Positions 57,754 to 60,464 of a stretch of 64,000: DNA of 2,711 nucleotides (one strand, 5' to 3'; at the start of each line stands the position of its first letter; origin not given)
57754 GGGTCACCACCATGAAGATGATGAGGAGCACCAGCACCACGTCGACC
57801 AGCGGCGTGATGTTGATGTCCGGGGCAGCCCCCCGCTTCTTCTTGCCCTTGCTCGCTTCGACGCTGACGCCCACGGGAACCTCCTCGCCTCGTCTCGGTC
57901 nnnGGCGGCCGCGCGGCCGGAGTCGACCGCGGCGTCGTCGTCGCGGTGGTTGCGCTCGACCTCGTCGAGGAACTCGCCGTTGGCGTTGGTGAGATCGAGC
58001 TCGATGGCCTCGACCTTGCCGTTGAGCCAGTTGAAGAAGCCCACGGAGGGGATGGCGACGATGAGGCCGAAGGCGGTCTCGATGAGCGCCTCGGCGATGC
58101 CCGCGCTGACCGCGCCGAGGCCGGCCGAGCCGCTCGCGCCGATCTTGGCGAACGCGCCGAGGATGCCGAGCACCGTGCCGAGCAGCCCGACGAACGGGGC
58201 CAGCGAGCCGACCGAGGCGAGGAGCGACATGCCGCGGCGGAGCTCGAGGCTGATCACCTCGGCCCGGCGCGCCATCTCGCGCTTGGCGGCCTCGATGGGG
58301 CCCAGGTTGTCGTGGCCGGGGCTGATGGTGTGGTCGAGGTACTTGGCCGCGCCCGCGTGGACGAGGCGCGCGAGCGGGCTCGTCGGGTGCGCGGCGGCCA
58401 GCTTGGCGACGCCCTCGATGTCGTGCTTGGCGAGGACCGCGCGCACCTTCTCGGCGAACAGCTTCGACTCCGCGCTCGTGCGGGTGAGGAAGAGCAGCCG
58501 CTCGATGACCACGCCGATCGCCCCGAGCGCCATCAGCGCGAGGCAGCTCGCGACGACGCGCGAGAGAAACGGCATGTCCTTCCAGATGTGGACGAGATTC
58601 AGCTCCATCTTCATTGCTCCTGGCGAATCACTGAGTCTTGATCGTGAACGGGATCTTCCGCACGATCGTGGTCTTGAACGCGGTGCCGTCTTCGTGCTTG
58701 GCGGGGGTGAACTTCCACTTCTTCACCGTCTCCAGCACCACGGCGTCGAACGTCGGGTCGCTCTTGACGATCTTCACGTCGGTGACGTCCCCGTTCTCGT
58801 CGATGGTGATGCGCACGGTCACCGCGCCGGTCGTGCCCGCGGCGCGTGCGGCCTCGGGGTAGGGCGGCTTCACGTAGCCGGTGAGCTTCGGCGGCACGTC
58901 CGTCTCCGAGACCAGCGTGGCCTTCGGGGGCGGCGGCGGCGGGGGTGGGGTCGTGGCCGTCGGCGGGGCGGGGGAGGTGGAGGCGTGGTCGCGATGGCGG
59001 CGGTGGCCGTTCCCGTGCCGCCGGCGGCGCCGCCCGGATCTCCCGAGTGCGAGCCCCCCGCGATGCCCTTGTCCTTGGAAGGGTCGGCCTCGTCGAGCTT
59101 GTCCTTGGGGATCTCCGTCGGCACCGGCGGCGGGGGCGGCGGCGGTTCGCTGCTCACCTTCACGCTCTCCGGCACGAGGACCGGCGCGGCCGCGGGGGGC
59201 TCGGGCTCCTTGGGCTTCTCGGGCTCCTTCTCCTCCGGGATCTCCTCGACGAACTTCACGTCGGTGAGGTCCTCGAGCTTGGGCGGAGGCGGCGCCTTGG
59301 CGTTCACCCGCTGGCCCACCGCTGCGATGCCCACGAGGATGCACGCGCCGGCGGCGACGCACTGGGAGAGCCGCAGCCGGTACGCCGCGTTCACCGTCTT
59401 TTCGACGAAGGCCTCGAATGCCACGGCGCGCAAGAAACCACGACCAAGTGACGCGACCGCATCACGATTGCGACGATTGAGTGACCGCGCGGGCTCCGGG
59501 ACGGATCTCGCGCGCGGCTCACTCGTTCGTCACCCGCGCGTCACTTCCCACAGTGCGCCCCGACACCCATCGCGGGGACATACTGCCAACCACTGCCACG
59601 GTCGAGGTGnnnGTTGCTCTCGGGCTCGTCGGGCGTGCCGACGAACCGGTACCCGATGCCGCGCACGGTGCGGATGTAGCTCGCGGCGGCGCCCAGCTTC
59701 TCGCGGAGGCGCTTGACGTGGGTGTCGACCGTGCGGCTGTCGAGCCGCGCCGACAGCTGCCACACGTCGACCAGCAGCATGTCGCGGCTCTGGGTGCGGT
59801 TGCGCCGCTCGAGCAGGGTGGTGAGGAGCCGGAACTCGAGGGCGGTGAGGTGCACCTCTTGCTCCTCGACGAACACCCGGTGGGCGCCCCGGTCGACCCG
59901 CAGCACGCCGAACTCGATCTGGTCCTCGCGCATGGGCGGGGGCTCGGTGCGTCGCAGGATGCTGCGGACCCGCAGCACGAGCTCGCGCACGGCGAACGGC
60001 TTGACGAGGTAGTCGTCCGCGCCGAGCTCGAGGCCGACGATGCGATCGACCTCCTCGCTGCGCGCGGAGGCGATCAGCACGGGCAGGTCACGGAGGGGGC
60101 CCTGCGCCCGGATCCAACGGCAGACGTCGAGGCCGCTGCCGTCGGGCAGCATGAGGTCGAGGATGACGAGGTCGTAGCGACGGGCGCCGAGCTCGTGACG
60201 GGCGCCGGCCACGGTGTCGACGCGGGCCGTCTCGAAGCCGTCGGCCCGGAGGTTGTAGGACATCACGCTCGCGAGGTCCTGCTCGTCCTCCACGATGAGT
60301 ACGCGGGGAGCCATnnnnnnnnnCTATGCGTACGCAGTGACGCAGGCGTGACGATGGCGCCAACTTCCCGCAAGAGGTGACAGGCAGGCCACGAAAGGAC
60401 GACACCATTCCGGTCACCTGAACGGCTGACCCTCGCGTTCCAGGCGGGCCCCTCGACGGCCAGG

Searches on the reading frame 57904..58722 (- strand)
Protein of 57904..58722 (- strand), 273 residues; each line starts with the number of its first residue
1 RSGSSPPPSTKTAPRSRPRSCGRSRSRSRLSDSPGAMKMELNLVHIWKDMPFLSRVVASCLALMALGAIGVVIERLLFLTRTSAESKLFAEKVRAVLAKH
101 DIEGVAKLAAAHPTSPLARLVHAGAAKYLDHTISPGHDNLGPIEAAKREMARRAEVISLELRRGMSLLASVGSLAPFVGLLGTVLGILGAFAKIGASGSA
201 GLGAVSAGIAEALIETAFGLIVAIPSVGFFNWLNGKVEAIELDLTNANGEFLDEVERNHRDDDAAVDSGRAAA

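Call 8: search_protein_families(library=pfam, proteins=[window:57904-58722:-], max_evalue=0.01)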
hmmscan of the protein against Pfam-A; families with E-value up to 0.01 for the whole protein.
window:57904-58722:- (273 aa): 1 family
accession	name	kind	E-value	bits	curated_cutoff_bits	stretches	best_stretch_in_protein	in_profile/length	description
PF01618.21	MotA_ExbB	-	3.3e-29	101.6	22.9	1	138-243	19-124/127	MotA/TolQ/ExbB proton channel family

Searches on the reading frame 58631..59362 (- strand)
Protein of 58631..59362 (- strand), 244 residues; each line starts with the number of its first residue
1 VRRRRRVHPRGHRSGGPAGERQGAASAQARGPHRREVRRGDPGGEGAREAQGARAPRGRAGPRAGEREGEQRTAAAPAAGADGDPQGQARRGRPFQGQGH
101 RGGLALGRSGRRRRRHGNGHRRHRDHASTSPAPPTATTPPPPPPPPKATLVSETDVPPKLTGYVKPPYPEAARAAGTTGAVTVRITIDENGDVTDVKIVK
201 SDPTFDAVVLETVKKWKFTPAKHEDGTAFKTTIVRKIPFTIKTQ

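Call 61: search_protein_families(library=ncbifam, proteins=[window:58631-59362:-], max_evalue=0.001)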
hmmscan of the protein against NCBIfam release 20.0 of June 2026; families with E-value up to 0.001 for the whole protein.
window:58631-59362:- (244 aa): 9 families
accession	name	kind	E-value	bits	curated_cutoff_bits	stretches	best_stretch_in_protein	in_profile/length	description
TIGR01352.1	tonB_Cterm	subfamily_domain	3.9e-19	68.8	27.1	1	167-241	2-75/76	TonB family protein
NF038079.1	TonB_sider_MxcH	equivalog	2.1e-12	45.9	925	1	157-239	1-83/792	TonB-dependent siderophore myxochelin receptor MxcH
NF008080.0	PRK10819.1-1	equivalog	2.5e-10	40.2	418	1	152-237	161-245/252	TonB system transport protein TonB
NF008084.0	PRK10819.1-5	equivalog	4.1e-08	33.4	315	1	133-237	138-242/249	TonB system transport protein TonB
NF008082.0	PRK10819.1-3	equivalog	4.9e-08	33.1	265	1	144-223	145-225/242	TonB system transport protein TonB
NF033768.1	myxo_SS_tail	domain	1e-07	32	40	1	172-224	26-81/92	AgmX/PglI C-terminal domain-containing protein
NF008081.0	PRK10819.1-2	equivalog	7.4e-06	26.1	377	1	124-228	125-226/240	TonB system transport protein TonB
NF008083.0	PRK10819.1-4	equivalog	1.3e-05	25.3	448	1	129-237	128-232/239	TonB system transport protein TonB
NF047760.1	LIC10042_TonB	equivalog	0.00015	21.9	100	1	168-222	87-143/156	LIC_10042 family TonB-like protein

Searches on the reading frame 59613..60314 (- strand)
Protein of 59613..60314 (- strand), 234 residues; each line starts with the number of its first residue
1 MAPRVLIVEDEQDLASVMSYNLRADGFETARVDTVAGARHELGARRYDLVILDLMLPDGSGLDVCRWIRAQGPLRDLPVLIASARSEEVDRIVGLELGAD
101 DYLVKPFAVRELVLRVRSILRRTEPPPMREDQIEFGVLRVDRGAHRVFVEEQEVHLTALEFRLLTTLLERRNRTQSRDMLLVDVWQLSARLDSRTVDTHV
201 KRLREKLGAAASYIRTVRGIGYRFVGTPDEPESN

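Call 60: search_protein_families(library=pfam, proteins=[window:59613-60314:-], max_evalue=0.01)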
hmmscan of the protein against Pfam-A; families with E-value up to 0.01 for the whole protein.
window:59613-60314:- (234 aa): 2 families
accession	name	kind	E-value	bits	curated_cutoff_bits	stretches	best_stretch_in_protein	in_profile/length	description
PF00072.30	Response_reg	-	1.7e-25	89.8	30.2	1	5-116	1-110/111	Response regulator receiver domain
PF00486.34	Trans_reg_C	-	2e-23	82.7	26.2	1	152-224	2-77/77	Transcriptional regulatory protein, C terminal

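Call 61: search_protein_families(library=ncbifam, proteins=[window:59613-60314:-], max_evalue=0.001)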
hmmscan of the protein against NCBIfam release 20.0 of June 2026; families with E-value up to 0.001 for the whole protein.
window:59613-60314:- (234 aa): 87 families (the best 25 are shown)
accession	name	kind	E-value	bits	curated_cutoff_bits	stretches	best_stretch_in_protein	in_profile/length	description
TIGR02154.1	PhoB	equivalog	5.3e-68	228.7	296.2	1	1-224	1-225/226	phosphate regulon transcriptional regulator PhoB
NF008296.0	PRK11083.1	equivalog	7.7e-64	215.2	273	1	2-224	3-225/228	two-component system response regulator CreB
NF053854.1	RespRegPhoBBctds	equivalog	2.8e-56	190.4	270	1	5-224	1-224/225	two-component system response regulator PhoB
NF040689.1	MtrAB_MtrA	equivalog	2.5e-55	187.2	300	1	5-223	1-217/219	MtrAB system response regulator MtrA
NF007982.1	PRK10710.1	equivalog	1.1e-52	179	380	1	3-224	8-227/235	envelope stress response regulator BaeR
NF007546.0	PRK10161.1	equivalog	3.9e-50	170.5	471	1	1-225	1-226/229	phosphate response regulator transcription factor PhoB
NF041733.1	resp_reg_CseB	equivalog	3.7e-49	167.2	350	1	4-224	2-226/228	two-component system response regulator CseB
NF007928.2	PRK10643.1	equivalog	8.1e-49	166.2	330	1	4-223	2-215/216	two-component system response regulator PmrA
NF045944.1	ResRegRpaBCyano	equivalog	5.1e-48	163.4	330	1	6-224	1-227/229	response regulator transcription factor RpaB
NF040534.1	resp_reg_YycF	equivalog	4.8e-47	160.2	340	1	4-223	2-226/231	response regulator YycF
NF041734.1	resp_reg_RppA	equivalog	1.6e-46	158.5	250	1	4-224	2-227/229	two-component system response regulator RppA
NF033117.2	vanR_ACDEGLN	exception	7.7e-46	156.5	350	1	5-223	1-224/226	VanR-ABDEGLN family response regulator transcription factor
NF007005.1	PRK09468.1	equivalog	5.7e-45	153.6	331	1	4-226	5-233/237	osmolarity response regulator transcription factor OmpR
NF007820.0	PRK10529.1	equivalog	2.8e-44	151.2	325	1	4-225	3-224/225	two-component system response regulator KdpE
TIGR01387.1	cztR_silR_copR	subfamily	9.9e-44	149.6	279.2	1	5-223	1-217/218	heavy metal response regulator transcription factor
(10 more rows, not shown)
